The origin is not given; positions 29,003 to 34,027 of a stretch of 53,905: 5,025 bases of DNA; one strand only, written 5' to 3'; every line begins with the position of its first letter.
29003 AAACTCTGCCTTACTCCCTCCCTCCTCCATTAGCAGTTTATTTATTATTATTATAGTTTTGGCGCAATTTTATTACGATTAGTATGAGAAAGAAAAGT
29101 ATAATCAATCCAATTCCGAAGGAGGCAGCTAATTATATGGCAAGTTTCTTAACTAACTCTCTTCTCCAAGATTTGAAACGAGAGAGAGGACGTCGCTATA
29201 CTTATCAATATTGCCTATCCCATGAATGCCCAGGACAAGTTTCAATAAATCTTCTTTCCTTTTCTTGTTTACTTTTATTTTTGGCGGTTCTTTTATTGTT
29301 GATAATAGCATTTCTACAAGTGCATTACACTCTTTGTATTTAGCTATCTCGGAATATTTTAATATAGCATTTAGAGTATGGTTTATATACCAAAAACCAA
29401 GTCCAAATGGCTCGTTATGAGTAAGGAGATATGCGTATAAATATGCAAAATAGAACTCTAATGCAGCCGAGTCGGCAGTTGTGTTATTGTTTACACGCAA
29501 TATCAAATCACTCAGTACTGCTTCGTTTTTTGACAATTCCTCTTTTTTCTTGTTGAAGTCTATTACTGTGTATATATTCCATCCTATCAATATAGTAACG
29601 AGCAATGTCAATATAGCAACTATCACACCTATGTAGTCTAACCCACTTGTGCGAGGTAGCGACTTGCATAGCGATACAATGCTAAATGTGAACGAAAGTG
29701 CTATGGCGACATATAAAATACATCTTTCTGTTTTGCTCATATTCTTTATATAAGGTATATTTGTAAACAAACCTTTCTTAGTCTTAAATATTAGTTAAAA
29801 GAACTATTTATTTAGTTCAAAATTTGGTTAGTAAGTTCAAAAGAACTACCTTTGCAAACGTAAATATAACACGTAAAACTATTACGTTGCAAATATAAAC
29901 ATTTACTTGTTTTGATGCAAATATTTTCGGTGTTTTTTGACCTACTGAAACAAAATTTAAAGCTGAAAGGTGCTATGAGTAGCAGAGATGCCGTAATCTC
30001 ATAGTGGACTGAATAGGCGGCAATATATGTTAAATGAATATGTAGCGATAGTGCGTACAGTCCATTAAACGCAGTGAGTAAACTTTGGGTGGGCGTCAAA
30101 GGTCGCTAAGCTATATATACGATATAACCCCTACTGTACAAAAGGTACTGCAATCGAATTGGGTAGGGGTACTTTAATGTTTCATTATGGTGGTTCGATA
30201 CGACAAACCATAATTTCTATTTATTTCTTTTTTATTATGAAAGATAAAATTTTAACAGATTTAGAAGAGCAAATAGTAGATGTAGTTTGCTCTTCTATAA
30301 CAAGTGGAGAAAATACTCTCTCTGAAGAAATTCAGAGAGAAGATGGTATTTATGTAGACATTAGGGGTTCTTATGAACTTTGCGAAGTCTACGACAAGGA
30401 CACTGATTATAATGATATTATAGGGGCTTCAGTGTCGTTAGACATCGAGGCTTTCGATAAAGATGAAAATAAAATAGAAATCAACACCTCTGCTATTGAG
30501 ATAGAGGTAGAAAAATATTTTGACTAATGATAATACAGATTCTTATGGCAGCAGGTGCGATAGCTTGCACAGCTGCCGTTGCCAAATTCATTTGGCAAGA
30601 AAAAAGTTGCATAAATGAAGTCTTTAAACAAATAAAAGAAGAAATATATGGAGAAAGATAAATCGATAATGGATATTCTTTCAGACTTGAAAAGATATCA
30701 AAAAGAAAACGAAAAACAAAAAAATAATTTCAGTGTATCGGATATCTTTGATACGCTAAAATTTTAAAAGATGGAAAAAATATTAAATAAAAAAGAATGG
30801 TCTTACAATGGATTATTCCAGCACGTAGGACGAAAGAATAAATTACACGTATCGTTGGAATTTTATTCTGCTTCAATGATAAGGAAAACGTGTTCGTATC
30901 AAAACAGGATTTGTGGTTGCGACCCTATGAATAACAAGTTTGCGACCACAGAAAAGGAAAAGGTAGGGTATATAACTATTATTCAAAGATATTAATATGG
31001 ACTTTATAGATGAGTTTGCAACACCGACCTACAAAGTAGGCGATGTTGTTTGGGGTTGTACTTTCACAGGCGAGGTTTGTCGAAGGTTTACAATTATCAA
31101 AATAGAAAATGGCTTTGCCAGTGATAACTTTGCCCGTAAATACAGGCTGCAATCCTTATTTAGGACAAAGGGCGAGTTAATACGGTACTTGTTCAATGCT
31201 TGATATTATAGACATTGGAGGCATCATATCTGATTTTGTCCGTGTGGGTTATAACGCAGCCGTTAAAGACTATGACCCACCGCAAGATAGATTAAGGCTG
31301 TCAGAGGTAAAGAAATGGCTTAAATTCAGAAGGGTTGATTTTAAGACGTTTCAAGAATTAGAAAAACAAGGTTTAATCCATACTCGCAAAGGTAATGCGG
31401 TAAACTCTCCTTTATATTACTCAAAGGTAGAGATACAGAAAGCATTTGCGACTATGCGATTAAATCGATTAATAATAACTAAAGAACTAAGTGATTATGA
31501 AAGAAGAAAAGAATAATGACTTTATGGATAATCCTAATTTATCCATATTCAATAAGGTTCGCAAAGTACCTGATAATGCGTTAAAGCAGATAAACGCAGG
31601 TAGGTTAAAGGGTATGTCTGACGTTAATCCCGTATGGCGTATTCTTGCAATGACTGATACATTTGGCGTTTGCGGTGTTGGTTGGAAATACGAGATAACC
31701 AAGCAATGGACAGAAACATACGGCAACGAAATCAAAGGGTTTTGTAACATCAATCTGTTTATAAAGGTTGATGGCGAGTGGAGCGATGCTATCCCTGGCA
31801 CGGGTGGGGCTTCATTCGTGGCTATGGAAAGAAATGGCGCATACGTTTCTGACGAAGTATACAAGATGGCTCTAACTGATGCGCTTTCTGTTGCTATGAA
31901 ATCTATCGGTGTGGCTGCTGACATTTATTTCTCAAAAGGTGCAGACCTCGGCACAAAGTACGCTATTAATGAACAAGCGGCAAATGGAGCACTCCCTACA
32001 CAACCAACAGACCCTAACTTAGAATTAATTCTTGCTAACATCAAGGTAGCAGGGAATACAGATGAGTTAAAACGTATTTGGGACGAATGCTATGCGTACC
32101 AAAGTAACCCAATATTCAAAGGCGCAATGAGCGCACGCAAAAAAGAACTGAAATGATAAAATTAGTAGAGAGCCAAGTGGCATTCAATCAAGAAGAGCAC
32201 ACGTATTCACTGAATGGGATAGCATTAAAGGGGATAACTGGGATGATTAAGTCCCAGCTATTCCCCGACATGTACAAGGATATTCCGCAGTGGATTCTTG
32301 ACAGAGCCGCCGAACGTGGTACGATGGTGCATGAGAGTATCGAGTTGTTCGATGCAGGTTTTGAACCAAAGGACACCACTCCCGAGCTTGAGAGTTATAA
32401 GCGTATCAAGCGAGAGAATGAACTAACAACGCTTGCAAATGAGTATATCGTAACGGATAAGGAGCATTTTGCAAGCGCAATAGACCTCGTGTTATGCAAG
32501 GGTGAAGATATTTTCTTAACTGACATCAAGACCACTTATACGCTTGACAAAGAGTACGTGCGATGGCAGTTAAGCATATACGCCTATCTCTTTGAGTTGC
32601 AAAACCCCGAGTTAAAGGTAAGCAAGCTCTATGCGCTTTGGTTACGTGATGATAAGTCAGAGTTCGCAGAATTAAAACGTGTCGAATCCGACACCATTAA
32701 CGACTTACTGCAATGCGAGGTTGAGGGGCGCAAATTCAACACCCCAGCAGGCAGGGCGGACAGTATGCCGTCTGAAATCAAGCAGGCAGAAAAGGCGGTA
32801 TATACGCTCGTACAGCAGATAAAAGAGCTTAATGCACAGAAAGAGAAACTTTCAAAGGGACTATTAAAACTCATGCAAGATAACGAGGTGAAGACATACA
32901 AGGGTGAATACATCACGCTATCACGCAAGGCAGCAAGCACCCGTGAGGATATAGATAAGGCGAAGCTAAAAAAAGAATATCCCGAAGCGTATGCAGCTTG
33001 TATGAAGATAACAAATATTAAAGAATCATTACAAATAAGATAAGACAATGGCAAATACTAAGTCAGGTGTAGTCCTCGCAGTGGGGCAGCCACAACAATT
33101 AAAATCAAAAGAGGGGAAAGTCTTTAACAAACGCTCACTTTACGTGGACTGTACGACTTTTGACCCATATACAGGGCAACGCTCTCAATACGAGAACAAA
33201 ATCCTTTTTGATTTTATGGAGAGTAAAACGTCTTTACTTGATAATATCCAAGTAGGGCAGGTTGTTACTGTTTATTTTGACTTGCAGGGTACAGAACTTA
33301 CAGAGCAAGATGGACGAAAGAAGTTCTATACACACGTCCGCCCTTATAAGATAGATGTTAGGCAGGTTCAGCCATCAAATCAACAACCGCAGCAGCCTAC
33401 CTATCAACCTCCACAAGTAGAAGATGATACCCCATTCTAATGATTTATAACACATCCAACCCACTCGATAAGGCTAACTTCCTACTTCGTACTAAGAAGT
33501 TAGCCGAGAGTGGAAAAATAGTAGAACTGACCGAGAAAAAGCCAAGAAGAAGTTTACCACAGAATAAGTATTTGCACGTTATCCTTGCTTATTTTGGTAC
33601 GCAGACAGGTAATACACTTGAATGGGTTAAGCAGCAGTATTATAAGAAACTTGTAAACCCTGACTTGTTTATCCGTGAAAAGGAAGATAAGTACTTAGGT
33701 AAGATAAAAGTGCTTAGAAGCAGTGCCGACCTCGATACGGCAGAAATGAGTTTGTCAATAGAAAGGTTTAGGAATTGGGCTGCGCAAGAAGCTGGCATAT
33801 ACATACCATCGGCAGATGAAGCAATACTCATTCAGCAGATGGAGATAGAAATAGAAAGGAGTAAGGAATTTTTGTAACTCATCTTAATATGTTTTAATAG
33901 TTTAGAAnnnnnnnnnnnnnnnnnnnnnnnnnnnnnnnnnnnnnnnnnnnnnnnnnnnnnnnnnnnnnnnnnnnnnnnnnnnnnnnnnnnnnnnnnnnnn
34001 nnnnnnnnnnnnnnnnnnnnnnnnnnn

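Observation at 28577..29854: A duplicated promoter/operator module brackets a 1.2-kb cassette between the repressor gene and the early operon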

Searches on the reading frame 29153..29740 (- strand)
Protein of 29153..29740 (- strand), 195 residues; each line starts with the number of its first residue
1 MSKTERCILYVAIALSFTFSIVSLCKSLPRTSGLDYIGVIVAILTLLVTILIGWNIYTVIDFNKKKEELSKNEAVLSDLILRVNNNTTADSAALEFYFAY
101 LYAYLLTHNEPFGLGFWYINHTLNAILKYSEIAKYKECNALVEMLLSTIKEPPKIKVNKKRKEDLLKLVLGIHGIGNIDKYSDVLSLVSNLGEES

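Call 11: search_protein_families(library=pfam, proteins=[window:29153-29740:-], max_evalue=0.01)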
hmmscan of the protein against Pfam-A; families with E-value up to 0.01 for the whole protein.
window:29153-29740:- (195 aa): 0 families

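Call 35: search_protein_families(library=phrogs, proteins=[window:29153-29740:-], max_evalue=0.001)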
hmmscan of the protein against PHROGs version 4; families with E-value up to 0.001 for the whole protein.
window:29153-29740:- (195 aa): 0 families

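Call 36: search_protein_families(library=padloc, proteins=[window:29153-29740:-], max_evalue=0.01)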
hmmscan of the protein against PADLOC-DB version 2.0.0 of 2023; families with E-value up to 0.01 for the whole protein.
window:29153-29740:- (195 aa): 0 families

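Call 61: find_homologous_proteins(query=window:29153-29740:-)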
Query window:29153-29740:- (195 aa): 51 proteins with E <= 0.001 among 298 candidates.
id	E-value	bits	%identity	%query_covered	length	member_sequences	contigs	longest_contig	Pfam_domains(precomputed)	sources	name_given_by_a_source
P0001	2.6e-120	417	100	100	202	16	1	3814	-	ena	-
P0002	1.2e-105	369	87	100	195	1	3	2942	-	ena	-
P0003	1.8e-105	368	89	99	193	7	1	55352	-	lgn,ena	-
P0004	2.3e-104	365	89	99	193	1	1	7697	-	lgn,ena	-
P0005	6.1e-104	363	87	100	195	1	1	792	-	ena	-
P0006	9.8e-104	363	89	99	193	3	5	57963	-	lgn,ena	-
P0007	2.3e-103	362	87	100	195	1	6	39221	-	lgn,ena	-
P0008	4.3e-103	361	86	100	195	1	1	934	-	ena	-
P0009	2.3e-102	358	87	98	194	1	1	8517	-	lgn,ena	-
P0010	1.2e-101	356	86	99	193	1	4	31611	-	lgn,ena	-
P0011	1.2e-101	356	86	99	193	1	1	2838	-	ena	-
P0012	3.1e-101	355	86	99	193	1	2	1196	-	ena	-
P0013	3.9e-101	354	87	99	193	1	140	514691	-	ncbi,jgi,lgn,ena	ncbi:hypothetical protein [Prevotella histicola]|jgi:hypothetical protein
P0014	7.5e-101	353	84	100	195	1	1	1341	-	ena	-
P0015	1.5e-100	352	85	99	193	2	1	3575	-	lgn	-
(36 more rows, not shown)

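Call 86: predict_structure(alignment_id=A5)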
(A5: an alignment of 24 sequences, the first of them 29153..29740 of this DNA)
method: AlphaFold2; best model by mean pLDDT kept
length: 195 residues; sequences in the alignment: 24
mean_pLDDT: 73.9   pTM: 0.47
mean pLDDT of the five models: 73.9, 72.0, 71.0, 70.7, 68.5
residues with pLDDT >= 90: 18; 70-90: 113; 50-70: 55; < 50: 9
segments of 3 or more residues with pLDDT < 50: 89-93
pLDDT, mean of each block of 10 residues (from residue 1): 72 79 60 59 77 74 73 67 52 53 56 76 84 84 87 88 90 78 92 80
secondary structure, 60 per line:
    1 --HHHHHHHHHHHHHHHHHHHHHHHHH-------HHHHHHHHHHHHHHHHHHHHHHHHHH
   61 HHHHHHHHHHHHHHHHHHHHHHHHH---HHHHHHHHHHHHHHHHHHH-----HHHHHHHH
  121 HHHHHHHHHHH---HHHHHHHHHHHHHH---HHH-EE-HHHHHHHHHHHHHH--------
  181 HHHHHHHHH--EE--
elements in order: H3-27 H35-85 H89-107 H113-131 H135-148 H159-172 H181-189

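Call 89: fold_search(model_id=the predicted structure, library=pdb)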
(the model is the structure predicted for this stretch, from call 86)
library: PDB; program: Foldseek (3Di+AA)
matches with E <= 10: 280; with E <= 0.001: 0
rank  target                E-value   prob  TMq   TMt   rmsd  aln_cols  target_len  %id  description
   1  3lku_C                4.7e-01  0.44  0.29  0.21   7.5       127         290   16  Crystal structure of S. cerevisiae Get4 in complex with an N-terminal fragment of Get5 (released 2010-06-23)
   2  4pwx_E                5.5e-01  0.69  0.33  0.25   5.9       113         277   13  Crystal structure of an ATP-bound Get3-Get4-Get5 complex from S.cerevisiae (released 2014-04-09)
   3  5bw8_C                6.2e-01  0.54  0.32  0.24   7.6       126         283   13  2.8 A crystal structure of a Get3-Get4-Get5 intermediate complex from S.cerevisiae (released 2015-10-14)
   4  8cus_A                7.0e-01  0.28  0.23  0.30   7.9       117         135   14  Accurate computational design of genetically encoded 3D protein crystals (released 2023-11-01)
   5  5l0y_F                7.4e-01  0.30  0.19  0.26  13.7        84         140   11  Crystal Structure of a Sec72-ssa1 c-terminal peptide fusion protein (released 2017-03-22)
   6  3lku_E                8.3e-01  0.33  0.29  0.21   7.5       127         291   16  Crystal structure of S. cerevisiae Get4 in complex with an N-terminal fragment of Get5 (released 2010-06-23)
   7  3lku_A                8.8e-01  0.41  0.31  0.23   9.0       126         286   13  Crystal structure of S. cerevisiae Get4 in complex with an N-terminal fragment of Get5 (released 2010-06-23)
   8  8gab_A                8.8e-01  0.35  0.26  0.41   7.0       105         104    8  Crystal structure of CTLA-4 in complex with a high affinity CTLA-4 binder (released 2024-08-21)
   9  5l0w_B                8.8e-01  0.23  0.17  0.16  13.0        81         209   14  Structure of post-translational translocation Sec71/Sec72 complex (released 2017-03-22)
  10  2xev_A                1.1e+00  0.23  0.24  0.34   8.0       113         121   20  Crystal structure of the TPR domain of Xanthomonas campestris ybgF (released 2010-09-15)
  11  5l0y_D                1.1e+00  0.18  0.23  0.28  12.7       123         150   12  Crystal Structure of a Sec72-ssa1 c-terminal peptide fusion protein (released 2017-03-22)
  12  3ffl_A                1.2e+00  0.14  0.19  0.28  13.0       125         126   13  Crystal Structure of the N-terminal Domain of Anaphase-Promoting Complex Subunit 7 (released 2008-12-16)
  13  3asg_A                1.2e+00  0.09  0.16  0.17  14.3       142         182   11  MamA D159K mutant 2 (released 2011-07-20)
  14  6b85_A                1.3e+00  0.10  0.20  0.19  16.0       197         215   14  Crystal structure of transmembrane protein TMHC4_R (released 2018-03-14)
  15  9ns5_B                1.3e+00  0.44  0.26  0.18   3.5        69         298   16  Get3(D57N)-Get4/5 Complex (ATP-bound) (released 2025-09-24)
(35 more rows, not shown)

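Call 90: fold_search(model_id=the predicted structure, library=viral)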
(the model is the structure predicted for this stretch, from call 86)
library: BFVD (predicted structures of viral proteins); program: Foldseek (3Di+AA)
matches with E <= 10: 158; with E <= 0.001: 0
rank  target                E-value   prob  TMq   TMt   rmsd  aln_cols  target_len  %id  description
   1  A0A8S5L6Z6            2.9e-03  1.00  0.35  0.42  18.0       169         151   21  Uncharacterized protein [Siphoviridae sp. ctnFV5]
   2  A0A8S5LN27            1.3e-01  0.72  0.27  0.35  21.3       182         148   11  Uncharacterized protein [Siphoviridae sp. ctDuC3]
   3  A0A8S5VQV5            2.0e-01  0.47  0.28  0.26  31.4       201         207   10  (no name in the UniProt tables at hand)
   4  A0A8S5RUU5            4.1e-01  0.23  0.21  0.26  27.3       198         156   14  (no name in the UniProt tables at hand)
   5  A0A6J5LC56            4.9e-01  0.07  0.14  0.14  14.5       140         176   13  Uncharacterized protein [uncultured Caudovirales phage]
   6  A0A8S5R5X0            5.2e-01  0.14  0.20  0.18  31.6       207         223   11  Hemolytic enterotoxin [Myoviridae sp. ctaOv25]
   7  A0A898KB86            9.2e-01  0.18  0.19  0.37  11.7        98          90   15  (no name in the UniProt tables at hand)
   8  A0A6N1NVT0            9.8e-01  0.16  0.27  0.28  15.6       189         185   12  Uncharacterized protein [Tupanvirus soda lake]
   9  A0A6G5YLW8            9.8e-01  0.12  0.22  0.23  24.4       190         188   11  (no name in the UniProt tables at hand)
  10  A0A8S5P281            1.1e+00  0.16  0.20  0.36  18.7       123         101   12  Holin [Siphoviridae sp. ctSx228]
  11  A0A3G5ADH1            1.1e+00  0.16  0.19  0.14   9.3       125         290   14  Ankyrin repeat protein [Satyrvirus sp.]
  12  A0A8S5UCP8            1.1e+00  0.12  0.21  0.24  34.3       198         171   11  Uncharacterized protein [Siphoviridae sp. ctgN495]
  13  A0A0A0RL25            1.2e+00  0.14  0.24  0.10  16.5       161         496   12  Uncharacterized protein [Yellowstone Lake virophage 5]
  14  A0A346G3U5            1.3e+00  0.12  0.25  0.24  10.0       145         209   16  (no name in the UniProt tables at hand)
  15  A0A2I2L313            1.4e+00  0.28  0.20  0.10   5.8        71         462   10  Uncharacterized protein [Orpheovirus IHUMI-LCC2]
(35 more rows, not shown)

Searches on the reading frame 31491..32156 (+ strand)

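Call 35: search_protein_families(library=phrogs, proteins=[window:31491-32156:+], max_evalue=0.001)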
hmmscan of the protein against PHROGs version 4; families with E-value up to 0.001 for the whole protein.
window:31491-32156:+ (221 aa): 3 families
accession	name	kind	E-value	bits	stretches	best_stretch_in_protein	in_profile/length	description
phrog_7792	-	unknown function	2.5e-36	126.3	1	13-158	6-150/255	-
phrog_7838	-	DNA, RNA and nucleotide metabolism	9e-32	111.6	1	13-149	2-146/242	exonuclease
phrog_2489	-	DNA, RNA and nucleotide metabolism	6.7e-06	25.7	0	7-70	455-516/728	exonuclease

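Call 44: search_protein_families(library=pfam, proteins=[window:31491-32156:+], max_evalue=0.01)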
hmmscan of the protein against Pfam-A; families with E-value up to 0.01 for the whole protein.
window:31491-32156:+ (221 aa): 0 families

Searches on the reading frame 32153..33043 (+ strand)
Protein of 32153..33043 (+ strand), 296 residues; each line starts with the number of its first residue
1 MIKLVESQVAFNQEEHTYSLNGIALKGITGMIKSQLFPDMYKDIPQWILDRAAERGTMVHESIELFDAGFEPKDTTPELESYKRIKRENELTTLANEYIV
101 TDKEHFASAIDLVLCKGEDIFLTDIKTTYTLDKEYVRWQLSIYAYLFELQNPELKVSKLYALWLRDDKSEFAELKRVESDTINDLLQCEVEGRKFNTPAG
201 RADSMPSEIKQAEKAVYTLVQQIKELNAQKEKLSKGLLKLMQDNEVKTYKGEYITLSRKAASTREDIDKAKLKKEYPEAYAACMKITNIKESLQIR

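Call 35: search_protein_families(library=phrogs, proteins=[window:32153-33043:+], max_evalue=0.001)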
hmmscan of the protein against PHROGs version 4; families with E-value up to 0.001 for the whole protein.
window:32153-33043:+ (296 aa): 4 families
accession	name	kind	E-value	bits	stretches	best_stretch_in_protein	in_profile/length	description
phrog_434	-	DNA, RNA and nucleotide metabolism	1.3e-25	91.4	1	18-295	66-361/372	RecE-like recombination exonuclease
phrog_6244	-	unknown function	4.6e-14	53.8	1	209-295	17-103/107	-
phrog_298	-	DNA, RNA and nucleotide metabolism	1.8e-12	48.2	1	7-187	47-251/293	exonuclease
phrog_466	-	DNA, RNA and nucleotide metabolism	1.3e-08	35.5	1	51-145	210-316/446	exonuclease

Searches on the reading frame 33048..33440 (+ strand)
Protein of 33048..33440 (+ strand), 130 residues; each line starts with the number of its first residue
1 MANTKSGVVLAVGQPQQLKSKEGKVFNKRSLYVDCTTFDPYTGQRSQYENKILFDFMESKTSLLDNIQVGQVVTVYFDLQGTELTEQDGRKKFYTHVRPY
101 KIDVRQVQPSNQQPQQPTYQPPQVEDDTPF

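Call 44: search_protein_families(library=pfam, proteins=[window:33048-33440:+], max_evalue=0.01)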
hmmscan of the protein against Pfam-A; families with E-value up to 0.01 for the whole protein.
window:33048-33440:+ (130 aa): 1 family
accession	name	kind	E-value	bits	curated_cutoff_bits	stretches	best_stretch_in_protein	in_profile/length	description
PF11325.14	DUF3127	-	1.6e-14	54.3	27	1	6-102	3-84/85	Domain of unknown function (DUF3127)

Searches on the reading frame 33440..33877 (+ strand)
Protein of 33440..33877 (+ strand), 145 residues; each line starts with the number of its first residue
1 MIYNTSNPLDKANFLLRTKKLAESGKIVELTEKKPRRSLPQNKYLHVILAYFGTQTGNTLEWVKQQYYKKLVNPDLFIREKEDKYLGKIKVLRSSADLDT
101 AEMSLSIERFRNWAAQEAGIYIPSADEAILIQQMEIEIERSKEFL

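Call 44: search_protein_families(library=pfam, proteins=[window:33440-33877:+], max_evalue=0.01)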
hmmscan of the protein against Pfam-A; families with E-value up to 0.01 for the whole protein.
window:33440-33877:+ (145 aa): 1 family
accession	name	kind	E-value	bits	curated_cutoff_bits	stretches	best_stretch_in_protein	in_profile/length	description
PF05772.17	NinB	-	0.0012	19.1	23.8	1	14-116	19-125/131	NinB protein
